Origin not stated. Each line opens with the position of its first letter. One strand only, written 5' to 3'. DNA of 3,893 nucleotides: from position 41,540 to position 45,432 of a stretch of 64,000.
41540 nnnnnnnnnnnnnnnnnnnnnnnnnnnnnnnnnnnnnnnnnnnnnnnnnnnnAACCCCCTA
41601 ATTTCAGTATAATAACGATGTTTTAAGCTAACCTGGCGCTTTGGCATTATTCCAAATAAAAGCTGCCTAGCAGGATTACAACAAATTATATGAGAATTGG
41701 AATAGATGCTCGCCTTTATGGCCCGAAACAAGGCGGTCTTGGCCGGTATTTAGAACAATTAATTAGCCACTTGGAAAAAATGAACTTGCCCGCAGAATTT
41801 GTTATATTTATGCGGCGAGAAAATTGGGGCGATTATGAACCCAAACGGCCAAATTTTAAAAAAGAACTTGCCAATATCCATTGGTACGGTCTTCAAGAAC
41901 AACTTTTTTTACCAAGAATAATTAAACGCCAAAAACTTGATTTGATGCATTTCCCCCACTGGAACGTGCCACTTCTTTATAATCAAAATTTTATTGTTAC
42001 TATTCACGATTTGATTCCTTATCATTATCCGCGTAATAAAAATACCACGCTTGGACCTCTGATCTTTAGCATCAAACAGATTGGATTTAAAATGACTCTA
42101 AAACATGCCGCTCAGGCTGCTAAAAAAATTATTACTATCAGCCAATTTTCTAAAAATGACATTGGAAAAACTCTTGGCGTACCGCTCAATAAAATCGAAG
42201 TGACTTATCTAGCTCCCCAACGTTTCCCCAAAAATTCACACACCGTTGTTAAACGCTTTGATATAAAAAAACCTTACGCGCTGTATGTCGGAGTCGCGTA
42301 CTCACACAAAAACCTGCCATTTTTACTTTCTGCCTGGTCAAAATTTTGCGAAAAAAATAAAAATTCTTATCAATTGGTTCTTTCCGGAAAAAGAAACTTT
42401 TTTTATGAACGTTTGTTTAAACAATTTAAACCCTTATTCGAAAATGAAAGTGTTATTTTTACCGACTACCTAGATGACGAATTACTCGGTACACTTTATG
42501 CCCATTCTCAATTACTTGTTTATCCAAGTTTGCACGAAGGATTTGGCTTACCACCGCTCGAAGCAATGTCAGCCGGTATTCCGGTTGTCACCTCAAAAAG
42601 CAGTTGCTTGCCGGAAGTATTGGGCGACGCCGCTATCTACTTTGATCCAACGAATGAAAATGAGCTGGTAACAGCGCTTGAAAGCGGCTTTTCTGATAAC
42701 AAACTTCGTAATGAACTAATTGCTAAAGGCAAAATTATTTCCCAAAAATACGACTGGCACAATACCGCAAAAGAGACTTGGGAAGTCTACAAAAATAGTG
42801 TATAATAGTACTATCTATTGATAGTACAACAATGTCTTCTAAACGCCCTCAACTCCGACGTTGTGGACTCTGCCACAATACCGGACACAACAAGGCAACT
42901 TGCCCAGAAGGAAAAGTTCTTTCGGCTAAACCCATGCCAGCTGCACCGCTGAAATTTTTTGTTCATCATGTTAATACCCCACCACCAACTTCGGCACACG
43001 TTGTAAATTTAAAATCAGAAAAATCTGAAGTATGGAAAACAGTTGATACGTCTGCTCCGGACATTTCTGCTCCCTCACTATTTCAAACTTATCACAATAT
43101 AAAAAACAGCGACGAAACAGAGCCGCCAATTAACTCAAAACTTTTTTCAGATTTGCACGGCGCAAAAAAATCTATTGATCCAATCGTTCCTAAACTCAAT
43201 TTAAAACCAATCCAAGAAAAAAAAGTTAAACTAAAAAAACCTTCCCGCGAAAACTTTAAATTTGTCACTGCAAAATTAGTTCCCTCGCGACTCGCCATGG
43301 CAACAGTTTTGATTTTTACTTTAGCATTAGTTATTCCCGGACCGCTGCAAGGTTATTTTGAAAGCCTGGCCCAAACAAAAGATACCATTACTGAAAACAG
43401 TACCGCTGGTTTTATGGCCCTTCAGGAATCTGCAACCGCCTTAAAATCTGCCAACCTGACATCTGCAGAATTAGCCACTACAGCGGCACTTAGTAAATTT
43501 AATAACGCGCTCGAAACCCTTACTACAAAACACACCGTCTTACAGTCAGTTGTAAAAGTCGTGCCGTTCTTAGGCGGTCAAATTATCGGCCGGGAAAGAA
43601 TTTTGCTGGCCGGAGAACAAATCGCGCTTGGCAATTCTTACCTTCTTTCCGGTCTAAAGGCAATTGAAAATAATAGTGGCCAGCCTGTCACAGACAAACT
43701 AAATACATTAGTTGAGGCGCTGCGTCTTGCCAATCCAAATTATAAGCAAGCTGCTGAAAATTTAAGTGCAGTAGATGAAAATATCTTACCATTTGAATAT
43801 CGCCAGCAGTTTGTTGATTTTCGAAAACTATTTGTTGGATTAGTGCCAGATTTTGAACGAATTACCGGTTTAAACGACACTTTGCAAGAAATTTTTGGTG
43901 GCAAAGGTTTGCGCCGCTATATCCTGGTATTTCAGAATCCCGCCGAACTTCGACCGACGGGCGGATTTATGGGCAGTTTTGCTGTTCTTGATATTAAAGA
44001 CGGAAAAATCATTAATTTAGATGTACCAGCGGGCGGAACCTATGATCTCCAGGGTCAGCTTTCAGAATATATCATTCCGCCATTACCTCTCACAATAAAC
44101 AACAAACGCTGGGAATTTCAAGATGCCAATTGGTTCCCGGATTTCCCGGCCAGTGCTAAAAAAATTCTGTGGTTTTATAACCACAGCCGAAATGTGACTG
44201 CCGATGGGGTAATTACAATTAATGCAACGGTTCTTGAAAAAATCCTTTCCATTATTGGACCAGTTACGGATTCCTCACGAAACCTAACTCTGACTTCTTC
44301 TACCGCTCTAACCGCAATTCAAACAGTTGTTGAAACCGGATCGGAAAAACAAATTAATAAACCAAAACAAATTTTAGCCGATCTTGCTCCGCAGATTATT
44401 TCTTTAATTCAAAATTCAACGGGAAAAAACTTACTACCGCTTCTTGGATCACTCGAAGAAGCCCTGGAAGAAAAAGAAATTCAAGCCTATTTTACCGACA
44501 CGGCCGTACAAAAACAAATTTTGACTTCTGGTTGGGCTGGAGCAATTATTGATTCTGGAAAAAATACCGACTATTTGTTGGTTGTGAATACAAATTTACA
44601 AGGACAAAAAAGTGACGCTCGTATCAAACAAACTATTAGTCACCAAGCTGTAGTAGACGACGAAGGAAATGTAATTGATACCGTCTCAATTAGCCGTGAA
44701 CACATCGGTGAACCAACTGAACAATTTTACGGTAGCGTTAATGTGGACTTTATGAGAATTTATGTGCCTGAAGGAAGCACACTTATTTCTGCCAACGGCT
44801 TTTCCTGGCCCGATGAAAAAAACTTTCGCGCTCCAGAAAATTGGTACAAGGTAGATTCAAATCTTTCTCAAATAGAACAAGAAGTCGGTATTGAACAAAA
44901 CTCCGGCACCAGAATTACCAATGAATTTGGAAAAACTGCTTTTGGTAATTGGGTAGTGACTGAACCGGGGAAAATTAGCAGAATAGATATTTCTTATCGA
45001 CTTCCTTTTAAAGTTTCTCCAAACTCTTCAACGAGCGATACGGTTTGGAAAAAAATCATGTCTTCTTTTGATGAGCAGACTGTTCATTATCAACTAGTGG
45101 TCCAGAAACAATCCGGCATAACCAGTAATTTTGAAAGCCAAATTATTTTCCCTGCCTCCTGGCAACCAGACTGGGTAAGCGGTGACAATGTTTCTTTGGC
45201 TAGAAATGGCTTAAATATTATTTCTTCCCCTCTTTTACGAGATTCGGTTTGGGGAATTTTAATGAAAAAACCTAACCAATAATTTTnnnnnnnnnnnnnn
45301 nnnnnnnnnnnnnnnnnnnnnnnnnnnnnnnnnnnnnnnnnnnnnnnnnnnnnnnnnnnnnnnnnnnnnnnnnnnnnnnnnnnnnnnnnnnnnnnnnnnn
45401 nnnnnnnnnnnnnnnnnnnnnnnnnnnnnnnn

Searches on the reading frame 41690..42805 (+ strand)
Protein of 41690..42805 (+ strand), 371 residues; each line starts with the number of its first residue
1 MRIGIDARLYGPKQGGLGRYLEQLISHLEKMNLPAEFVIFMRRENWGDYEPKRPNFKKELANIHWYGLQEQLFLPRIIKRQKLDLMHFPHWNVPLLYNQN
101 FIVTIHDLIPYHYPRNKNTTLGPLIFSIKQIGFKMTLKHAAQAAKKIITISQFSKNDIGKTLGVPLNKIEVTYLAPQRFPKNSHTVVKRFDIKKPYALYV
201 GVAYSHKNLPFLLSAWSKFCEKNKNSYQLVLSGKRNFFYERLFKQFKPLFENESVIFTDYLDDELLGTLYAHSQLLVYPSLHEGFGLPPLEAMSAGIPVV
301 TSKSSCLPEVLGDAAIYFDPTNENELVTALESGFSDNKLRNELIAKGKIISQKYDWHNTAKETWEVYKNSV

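Call 77: search_protein_families(library=pfam, proteins=[window:41690-42805:+], max_evalue=0.0001)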
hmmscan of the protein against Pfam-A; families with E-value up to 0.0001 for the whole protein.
window:41690-42805:+ (371 aa): 4 families
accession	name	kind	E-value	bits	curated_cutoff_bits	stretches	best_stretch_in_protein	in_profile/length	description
PF00534.26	Glycos_transf_1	-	3.6e-30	105.2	26.4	1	189-348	10-170/172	Glycosyl transferases group 1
PF13692.12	Glyco_trans_1_4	-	5.4e-23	82.3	27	1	195-332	2-138/142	Glycosyl transferases group 1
PF20706.3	GT4-conflict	-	1.5e-12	47.7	26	1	192-329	195-335/385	Family 4 Glycosyltransferase in conflict systems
PF13439.12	Glyco_transf_4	-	2e-12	47.9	28.5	1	15-173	2-163/170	Glycosyltransferase Family 4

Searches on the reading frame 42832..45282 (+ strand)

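Call 77: search_protein_families(library=pfam, proteins=[window:42832-45282:+], max_evalue=0.0001)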
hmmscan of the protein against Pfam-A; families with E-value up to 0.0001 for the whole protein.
window:42832-45282:+ (816 aa): 1 family
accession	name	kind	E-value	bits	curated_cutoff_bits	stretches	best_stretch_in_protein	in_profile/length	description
PF13196.11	DUF4012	-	6e-25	88.9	28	1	359-494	2-137/144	Protein of unknown function (DUF4012)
